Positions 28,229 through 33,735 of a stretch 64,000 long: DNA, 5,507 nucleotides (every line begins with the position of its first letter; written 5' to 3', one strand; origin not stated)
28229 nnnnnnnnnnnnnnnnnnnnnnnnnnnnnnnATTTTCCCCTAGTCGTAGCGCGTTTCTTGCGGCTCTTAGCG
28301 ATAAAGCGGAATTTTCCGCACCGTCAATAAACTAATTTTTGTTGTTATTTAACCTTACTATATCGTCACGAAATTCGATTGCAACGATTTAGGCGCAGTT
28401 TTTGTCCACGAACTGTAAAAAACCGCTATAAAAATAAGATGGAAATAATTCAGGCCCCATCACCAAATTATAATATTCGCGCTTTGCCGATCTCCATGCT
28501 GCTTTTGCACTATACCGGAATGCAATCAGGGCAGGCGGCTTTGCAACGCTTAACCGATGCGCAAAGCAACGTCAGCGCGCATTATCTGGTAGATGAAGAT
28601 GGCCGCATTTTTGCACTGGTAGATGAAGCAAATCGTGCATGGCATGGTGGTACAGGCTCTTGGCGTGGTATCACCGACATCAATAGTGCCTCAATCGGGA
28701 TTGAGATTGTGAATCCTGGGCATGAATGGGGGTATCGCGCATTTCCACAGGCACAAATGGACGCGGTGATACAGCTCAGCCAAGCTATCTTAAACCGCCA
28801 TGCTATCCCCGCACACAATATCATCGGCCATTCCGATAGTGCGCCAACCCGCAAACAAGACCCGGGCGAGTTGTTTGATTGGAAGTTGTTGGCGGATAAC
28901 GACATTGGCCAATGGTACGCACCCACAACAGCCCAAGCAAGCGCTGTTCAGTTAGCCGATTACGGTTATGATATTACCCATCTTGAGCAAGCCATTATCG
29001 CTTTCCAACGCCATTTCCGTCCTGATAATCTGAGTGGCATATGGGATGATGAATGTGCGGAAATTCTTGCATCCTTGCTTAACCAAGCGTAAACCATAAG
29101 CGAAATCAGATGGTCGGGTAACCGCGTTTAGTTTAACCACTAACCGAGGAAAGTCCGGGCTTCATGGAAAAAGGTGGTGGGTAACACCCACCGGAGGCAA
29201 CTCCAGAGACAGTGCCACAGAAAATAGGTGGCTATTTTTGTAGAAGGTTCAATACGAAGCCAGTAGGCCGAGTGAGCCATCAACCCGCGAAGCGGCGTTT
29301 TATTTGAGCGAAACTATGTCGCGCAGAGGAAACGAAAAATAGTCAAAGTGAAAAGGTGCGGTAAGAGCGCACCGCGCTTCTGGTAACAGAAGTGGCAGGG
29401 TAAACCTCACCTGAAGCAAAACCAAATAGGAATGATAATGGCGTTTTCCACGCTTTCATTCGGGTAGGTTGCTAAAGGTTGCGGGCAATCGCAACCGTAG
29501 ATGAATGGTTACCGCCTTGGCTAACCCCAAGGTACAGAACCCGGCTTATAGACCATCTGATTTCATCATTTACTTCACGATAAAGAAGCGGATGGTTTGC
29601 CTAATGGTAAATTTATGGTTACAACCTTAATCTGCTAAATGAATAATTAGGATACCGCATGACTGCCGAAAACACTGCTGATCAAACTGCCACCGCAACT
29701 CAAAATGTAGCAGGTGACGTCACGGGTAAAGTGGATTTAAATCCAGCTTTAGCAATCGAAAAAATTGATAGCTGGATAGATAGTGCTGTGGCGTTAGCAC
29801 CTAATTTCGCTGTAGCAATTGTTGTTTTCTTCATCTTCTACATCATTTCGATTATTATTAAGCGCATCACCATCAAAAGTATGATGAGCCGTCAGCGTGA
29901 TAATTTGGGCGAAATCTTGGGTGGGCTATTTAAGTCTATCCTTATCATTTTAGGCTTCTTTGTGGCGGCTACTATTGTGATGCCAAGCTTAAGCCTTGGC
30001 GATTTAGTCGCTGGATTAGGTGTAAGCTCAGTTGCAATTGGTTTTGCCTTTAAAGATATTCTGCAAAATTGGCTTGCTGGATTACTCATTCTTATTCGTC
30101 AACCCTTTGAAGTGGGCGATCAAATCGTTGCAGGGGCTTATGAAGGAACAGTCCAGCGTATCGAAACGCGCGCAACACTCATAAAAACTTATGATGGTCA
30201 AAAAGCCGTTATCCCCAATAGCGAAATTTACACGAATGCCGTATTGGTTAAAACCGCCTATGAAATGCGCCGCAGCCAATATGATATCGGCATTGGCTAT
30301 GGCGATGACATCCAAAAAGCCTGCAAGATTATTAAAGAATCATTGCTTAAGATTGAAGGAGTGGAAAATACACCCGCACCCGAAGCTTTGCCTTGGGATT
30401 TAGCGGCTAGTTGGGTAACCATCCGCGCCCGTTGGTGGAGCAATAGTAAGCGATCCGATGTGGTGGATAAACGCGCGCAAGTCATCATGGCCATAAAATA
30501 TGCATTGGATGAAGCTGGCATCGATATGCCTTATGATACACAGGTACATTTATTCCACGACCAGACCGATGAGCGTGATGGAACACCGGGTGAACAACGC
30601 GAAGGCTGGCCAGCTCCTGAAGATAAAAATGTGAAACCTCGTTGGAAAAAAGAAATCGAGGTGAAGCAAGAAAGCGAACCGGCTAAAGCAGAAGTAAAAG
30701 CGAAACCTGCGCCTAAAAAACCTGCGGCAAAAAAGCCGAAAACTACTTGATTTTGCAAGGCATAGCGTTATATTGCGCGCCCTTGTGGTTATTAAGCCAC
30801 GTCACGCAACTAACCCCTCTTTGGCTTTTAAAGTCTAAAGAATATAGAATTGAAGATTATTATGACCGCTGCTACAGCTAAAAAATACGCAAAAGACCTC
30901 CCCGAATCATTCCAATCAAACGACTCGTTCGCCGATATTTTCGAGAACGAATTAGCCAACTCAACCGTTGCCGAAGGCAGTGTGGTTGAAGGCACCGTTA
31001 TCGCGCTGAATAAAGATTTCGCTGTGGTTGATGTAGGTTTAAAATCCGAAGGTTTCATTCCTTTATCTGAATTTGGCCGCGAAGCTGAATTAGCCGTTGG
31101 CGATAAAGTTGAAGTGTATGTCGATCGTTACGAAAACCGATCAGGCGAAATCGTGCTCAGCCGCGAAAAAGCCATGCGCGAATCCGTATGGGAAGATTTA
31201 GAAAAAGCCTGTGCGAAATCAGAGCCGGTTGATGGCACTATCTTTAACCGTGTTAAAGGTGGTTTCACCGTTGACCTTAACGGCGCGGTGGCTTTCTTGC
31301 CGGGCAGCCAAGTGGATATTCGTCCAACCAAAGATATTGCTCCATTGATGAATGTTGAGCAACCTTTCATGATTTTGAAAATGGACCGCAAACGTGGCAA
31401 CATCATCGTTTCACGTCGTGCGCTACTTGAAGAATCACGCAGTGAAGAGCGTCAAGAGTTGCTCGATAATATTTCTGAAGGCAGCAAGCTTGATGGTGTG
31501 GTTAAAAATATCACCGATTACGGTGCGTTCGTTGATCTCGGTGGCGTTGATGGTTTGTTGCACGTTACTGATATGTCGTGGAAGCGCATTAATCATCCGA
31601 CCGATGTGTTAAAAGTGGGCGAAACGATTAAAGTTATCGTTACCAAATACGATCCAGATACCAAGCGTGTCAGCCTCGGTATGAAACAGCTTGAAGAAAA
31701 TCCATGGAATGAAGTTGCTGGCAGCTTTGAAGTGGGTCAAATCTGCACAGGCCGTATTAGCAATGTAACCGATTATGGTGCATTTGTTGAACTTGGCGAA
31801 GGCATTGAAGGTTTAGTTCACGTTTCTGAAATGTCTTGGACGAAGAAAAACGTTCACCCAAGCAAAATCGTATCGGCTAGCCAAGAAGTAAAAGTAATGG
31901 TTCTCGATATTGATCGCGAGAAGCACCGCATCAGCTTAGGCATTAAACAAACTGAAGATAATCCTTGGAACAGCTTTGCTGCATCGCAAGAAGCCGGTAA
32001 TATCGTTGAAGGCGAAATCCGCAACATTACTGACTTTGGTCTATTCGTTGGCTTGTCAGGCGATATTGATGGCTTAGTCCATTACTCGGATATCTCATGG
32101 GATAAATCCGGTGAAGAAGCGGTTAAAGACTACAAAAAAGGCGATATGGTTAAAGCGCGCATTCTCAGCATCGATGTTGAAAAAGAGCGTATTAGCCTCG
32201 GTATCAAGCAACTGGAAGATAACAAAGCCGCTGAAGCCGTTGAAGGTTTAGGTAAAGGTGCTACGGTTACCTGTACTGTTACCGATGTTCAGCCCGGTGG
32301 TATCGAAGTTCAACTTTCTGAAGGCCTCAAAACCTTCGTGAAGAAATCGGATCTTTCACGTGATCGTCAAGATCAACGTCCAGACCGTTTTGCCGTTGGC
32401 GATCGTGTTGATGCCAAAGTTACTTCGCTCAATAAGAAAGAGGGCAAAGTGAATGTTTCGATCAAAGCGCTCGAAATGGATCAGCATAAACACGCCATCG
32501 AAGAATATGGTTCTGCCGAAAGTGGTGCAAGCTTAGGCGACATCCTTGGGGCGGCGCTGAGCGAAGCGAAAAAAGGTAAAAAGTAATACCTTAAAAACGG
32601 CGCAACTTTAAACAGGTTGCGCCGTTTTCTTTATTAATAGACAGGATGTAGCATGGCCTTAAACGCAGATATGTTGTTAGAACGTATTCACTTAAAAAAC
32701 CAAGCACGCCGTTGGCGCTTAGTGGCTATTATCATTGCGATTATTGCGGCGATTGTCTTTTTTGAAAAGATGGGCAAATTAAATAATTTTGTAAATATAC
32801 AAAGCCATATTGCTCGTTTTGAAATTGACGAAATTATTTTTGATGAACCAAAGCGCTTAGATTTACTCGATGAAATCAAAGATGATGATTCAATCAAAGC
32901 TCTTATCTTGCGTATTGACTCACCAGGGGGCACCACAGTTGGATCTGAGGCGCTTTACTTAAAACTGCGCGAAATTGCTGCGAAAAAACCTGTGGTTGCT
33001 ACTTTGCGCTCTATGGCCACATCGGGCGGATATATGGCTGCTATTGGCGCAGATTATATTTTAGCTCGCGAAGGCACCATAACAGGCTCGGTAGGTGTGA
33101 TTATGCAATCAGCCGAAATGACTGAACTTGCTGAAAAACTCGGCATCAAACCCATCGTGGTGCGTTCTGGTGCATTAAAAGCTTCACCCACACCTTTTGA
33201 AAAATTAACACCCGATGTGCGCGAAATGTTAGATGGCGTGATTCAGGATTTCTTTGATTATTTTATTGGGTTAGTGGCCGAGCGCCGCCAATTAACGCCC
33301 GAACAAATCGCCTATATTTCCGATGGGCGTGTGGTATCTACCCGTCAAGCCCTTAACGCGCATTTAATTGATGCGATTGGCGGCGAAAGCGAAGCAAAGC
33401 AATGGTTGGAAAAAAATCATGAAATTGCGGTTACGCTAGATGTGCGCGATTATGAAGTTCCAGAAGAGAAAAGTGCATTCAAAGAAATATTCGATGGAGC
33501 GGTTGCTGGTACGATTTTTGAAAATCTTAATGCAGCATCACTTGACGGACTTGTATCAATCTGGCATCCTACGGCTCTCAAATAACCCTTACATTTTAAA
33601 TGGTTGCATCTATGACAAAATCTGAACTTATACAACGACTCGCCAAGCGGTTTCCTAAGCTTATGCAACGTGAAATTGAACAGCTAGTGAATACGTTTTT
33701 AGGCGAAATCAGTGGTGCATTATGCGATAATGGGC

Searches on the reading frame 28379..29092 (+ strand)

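Call 89: search_protein_families(library=pfam, proteins=[window:28379-29092:+], max_evalue=0.00001)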
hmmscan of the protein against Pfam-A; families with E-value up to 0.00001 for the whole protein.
window:28379-29092:+ (237 aa): 1 family
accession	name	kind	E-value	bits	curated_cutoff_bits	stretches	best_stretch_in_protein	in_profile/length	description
PF01510.30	Amidase_2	-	1.4e-36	126.2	26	1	36-164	3-131/131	N-acetylmuramoyl-L-alanine amidase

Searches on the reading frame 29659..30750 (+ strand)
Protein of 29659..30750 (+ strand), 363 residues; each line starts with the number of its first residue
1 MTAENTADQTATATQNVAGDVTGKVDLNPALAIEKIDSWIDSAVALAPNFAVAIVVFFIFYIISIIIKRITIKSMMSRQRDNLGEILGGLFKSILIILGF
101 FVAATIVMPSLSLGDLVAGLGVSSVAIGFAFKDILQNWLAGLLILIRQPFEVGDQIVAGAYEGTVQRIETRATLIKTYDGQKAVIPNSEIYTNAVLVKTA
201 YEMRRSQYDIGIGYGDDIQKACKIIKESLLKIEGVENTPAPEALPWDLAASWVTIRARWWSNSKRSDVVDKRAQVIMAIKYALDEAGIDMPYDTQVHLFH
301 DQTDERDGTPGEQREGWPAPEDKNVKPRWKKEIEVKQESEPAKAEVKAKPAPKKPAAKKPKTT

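Call 38: search_protein_families(library=pfam, proteins=[window:29659-30750:+], max_evalue=0.00001)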
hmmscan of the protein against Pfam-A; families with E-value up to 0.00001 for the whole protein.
window:29659-30750:+ (363 aa): 2 families
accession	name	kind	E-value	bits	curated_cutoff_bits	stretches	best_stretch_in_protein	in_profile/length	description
PF00924.24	MS_channel_2nd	-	8.5e-17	61.5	20.2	1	133-195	1-63/68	Mechanosensitive ion channel, beta-domain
PF21082.3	MS_channel_3rd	-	2e-09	38.2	21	1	208-290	3-88/88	Mechanosensitive ion channel MscS, C-terminal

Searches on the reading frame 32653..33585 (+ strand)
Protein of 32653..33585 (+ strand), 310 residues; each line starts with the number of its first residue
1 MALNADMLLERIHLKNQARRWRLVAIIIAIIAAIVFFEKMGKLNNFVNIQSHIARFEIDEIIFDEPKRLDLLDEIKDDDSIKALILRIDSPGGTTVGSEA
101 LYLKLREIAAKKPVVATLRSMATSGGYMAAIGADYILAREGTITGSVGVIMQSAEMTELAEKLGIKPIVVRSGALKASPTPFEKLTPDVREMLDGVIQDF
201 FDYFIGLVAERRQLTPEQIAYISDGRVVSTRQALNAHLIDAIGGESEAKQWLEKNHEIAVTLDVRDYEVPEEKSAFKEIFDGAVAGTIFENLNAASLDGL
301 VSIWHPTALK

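Call 38: search_protein_families(library=pfam, proteins=[window:32653-33585:+], max_evalue=0.00001)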
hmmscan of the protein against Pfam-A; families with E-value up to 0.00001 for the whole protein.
window:32653-33585:+ (310 aa): 1 family
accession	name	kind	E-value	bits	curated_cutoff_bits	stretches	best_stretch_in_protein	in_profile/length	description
PF01343.23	Peptidase_S49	-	3.1e-40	138.1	24.9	1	109-257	4-152/154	Peptidase family S49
